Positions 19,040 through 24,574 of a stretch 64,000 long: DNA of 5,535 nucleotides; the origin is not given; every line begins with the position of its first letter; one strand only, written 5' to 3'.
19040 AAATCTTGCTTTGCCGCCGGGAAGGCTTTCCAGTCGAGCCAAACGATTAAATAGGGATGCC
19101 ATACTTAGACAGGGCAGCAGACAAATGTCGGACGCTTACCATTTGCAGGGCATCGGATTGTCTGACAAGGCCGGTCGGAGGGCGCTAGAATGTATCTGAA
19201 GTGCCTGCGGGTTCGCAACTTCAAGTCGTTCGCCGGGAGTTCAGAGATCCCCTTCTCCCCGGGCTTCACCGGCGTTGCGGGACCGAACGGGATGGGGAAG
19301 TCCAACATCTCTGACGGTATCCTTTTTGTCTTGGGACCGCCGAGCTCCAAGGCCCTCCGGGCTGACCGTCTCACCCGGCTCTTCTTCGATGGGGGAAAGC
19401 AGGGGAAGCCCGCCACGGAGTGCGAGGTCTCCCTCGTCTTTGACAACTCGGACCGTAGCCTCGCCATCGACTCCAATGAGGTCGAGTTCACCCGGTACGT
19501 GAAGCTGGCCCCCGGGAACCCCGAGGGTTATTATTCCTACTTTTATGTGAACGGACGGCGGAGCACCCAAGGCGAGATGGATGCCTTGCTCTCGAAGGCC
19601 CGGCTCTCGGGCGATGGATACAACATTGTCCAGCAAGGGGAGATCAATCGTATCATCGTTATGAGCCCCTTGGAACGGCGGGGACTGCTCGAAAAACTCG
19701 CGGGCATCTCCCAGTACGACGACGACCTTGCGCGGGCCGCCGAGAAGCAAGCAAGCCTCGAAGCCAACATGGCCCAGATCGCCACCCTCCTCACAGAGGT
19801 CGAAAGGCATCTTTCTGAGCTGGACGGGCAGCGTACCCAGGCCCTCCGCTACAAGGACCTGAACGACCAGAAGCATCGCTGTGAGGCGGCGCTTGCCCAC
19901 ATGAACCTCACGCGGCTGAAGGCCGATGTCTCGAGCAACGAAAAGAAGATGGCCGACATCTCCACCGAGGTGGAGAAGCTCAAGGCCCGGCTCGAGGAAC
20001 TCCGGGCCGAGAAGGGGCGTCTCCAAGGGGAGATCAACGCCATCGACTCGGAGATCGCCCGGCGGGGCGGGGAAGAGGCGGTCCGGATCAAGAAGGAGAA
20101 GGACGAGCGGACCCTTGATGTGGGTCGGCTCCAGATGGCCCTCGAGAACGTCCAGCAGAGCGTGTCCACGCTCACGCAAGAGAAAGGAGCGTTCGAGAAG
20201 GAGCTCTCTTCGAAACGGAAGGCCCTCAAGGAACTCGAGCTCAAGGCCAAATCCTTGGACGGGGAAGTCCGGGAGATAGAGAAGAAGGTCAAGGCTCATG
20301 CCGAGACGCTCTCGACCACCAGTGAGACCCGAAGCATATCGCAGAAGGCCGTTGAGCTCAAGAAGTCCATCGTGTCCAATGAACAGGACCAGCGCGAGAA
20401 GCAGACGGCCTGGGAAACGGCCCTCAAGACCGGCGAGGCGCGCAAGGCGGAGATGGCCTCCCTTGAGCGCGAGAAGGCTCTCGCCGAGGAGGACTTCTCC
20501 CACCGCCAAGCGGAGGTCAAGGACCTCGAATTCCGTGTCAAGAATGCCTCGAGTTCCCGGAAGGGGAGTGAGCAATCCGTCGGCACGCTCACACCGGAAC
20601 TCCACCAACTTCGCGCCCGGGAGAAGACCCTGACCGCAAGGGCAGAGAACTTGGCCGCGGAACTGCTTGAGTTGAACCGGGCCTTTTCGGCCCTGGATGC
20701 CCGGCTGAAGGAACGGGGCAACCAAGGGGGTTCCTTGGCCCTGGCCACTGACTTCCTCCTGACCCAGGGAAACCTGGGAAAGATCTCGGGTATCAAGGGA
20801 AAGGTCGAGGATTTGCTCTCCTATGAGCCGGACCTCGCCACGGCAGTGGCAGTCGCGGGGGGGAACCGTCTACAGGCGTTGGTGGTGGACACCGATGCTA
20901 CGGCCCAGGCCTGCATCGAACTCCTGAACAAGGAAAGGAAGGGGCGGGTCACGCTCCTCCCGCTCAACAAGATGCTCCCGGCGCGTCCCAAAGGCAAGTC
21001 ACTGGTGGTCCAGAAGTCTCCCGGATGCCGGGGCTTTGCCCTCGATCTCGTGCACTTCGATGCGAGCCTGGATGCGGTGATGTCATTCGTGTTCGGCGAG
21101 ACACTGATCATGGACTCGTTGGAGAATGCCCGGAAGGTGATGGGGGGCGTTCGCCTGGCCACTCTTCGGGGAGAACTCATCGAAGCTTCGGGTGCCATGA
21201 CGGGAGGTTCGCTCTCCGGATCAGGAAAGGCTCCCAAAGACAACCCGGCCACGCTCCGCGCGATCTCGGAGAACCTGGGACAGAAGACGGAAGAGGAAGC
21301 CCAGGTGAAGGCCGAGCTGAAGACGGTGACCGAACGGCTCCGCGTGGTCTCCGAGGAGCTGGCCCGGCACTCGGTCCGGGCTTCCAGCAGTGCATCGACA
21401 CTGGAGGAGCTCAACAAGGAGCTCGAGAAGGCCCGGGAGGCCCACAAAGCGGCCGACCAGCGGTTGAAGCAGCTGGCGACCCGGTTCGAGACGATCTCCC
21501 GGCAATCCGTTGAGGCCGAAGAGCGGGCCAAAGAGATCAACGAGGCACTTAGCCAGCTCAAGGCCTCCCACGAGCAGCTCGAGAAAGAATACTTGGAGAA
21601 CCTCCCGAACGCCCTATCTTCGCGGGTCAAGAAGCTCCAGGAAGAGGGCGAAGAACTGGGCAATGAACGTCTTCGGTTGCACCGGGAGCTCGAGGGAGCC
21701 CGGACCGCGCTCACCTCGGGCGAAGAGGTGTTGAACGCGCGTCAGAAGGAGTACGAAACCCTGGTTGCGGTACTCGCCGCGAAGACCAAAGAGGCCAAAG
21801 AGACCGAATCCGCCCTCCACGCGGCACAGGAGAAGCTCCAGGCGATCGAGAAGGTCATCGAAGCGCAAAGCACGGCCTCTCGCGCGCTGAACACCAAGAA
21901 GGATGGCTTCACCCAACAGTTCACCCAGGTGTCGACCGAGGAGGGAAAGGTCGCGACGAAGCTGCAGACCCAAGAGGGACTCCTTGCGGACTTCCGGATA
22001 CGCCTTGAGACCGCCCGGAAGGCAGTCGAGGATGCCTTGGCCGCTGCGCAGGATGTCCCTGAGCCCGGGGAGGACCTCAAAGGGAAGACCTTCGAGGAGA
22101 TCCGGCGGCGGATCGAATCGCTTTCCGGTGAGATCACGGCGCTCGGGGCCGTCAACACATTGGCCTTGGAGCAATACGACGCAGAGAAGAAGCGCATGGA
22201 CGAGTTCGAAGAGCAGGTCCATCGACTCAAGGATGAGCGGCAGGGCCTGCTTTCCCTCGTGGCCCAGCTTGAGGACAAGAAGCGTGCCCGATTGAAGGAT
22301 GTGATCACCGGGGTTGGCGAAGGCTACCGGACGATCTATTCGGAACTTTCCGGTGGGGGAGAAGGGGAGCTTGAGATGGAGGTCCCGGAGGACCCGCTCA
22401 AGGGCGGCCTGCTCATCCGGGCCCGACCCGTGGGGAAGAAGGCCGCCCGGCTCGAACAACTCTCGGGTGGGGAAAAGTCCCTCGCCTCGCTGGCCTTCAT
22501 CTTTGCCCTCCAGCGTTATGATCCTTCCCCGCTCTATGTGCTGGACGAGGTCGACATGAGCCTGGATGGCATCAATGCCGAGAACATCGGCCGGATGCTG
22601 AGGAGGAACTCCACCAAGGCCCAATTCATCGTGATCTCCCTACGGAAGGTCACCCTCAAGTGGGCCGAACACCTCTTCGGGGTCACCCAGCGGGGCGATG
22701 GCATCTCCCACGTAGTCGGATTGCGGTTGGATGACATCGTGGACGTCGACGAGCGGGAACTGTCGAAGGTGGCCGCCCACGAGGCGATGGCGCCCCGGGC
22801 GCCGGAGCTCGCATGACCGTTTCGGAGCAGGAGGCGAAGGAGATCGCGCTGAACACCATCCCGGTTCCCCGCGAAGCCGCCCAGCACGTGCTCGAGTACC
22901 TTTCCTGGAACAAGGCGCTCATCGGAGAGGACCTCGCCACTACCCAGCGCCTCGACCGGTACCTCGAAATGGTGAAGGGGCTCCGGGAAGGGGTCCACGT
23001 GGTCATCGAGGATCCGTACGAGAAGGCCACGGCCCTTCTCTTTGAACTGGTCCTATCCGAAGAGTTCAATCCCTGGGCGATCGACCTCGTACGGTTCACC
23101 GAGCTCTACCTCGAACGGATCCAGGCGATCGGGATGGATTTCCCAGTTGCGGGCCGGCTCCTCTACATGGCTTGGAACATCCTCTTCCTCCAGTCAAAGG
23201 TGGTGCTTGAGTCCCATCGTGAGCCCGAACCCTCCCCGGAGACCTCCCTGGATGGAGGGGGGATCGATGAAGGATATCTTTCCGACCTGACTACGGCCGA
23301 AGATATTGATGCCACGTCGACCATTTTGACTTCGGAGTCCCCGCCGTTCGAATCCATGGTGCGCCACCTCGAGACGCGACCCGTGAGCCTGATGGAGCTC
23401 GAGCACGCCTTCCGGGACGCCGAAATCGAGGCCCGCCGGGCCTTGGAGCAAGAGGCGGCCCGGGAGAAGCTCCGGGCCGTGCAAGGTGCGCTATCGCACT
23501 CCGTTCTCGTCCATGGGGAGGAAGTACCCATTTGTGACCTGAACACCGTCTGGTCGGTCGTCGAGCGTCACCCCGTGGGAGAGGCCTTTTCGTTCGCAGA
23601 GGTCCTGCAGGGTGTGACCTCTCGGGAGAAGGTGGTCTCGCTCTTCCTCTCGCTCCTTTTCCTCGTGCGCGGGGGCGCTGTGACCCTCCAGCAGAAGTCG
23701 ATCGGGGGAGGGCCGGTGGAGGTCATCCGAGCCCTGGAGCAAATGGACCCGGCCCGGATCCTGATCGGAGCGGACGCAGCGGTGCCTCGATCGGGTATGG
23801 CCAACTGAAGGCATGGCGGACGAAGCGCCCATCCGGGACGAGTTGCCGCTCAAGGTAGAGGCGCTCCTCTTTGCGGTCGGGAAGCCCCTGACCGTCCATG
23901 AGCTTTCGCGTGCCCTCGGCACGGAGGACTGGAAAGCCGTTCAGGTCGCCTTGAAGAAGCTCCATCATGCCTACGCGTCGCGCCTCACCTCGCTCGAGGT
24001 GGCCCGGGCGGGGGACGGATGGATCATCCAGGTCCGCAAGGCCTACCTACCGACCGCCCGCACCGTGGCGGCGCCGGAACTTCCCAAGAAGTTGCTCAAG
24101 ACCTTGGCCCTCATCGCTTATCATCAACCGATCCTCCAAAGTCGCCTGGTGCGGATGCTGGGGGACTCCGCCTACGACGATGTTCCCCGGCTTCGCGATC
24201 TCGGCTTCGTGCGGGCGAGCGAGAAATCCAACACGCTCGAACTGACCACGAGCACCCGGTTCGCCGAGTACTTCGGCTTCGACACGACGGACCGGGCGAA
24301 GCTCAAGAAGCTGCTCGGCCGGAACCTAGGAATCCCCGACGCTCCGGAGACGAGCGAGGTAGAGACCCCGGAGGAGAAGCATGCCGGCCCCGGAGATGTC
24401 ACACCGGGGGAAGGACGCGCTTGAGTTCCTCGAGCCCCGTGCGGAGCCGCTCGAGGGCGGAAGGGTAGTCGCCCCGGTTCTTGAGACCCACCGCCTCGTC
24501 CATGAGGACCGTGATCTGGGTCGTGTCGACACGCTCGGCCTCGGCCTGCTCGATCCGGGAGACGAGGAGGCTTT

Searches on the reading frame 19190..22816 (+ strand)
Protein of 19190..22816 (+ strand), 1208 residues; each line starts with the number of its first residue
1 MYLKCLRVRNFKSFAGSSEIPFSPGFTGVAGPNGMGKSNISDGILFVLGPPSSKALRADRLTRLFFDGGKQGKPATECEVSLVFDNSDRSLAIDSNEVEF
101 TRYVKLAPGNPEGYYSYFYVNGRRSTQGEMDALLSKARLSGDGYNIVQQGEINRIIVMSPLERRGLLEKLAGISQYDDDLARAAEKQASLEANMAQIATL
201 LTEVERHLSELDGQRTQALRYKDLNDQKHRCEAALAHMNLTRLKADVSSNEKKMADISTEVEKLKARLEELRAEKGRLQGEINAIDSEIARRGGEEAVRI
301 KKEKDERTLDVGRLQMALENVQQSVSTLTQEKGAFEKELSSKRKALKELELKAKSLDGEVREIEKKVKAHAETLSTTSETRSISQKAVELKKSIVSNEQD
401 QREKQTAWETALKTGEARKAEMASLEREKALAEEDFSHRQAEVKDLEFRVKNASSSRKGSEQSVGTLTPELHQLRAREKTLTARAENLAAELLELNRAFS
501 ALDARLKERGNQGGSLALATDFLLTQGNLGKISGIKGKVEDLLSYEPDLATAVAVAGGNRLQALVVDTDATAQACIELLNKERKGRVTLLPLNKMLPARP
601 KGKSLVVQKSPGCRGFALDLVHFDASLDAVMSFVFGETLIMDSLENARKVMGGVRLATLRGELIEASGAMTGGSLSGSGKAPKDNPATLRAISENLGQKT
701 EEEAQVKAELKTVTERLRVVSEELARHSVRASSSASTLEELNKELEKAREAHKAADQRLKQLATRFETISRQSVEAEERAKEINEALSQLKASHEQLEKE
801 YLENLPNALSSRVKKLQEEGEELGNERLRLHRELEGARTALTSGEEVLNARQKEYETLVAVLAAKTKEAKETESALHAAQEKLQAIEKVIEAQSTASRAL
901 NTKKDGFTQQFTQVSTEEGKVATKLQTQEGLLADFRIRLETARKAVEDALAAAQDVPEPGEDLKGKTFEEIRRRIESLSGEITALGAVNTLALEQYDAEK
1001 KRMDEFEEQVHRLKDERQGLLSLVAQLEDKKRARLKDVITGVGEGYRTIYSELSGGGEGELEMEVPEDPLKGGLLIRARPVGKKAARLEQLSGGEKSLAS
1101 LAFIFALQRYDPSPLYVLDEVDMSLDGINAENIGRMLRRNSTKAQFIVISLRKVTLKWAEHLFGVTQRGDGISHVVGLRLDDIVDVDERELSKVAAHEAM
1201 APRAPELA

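Call 72: search_protein_families(library=pfam, proteins=[window:19190-22816:+], max_evalue=0.00001)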
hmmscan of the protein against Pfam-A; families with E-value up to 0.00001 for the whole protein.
window:19190-22816:+ (1208 aa): 6 families
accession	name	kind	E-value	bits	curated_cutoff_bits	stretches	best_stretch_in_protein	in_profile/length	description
PF02463.25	SMC_N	-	1.2e-60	205.1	40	1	2-1173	1-219/220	RecF/RecN/SMC N terminal domain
PF06470.18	SMC_hinge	-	1.1e-27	97.2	22.5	1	533-650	2-115/116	SMC proteins Flexible Hinge Domain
PF13175.12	AAA_15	-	1.1e-14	55.3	32.1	1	1-402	1-229/374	AAA ATPase domain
PF13304.12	AAA_21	-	5e-07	30.5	27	0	1082-1148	229-295/304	AAA domain, putative AbiEii toxin, Type IV TA system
PF13476.12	AAA_23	-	1.2e-06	29.7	27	1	6-274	2-176/201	AAA domain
PF05557.18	MAD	-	7.8e-06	25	30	1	173-292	362-474/661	Mitotic checkpoint protein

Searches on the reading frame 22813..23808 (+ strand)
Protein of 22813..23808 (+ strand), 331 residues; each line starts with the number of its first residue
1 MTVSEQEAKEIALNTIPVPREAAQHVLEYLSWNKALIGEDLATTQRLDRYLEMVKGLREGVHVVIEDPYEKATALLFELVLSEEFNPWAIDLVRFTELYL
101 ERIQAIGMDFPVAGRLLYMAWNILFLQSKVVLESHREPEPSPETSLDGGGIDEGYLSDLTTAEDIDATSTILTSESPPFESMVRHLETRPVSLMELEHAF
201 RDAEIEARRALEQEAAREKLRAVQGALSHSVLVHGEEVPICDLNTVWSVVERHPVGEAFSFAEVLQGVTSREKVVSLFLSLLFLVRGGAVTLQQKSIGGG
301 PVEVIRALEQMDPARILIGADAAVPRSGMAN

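Call 47: search_protein_families(library=pfam, proteins=[window:22813-23808:+], max_evalue=0.001)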
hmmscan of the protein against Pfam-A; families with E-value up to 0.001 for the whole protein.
window:22813-23808:+ (331 aa): 1 family
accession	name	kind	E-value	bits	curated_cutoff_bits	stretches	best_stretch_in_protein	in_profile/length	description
PF02616.19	SMC_ScpA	-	5.4e-07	30.3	24.6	0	249-296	175-222/232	Segregation and condensation protein ScpA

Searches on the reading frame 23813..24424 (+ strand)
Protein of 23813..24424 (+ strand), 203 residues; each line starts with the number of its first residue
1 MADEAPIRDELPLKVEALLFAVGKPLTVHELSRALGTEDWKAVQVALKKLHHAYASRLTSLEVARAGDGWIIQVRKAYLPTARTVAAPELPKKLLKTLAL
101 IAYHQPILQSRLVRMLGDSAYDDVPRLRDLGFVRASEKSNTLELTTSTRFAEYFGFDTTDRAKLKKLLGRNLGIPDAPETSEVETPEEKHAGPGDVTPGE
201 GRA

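Call 47: search_protein_families(library=pfam, proteins=[window:23813-24424:+], max_evalue=0.001)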
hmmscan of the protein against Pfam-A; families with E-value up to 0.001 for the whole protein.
window:23813-24424:+ (203 aa): 1 family
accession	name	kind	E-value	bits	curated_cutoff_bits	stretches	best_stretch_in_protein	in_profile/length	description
PF04079.22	SMC_ScpB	-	1.3e-27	96.8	27.4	1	14-160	2-155/160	Segregation and condensation complex subunit ScpB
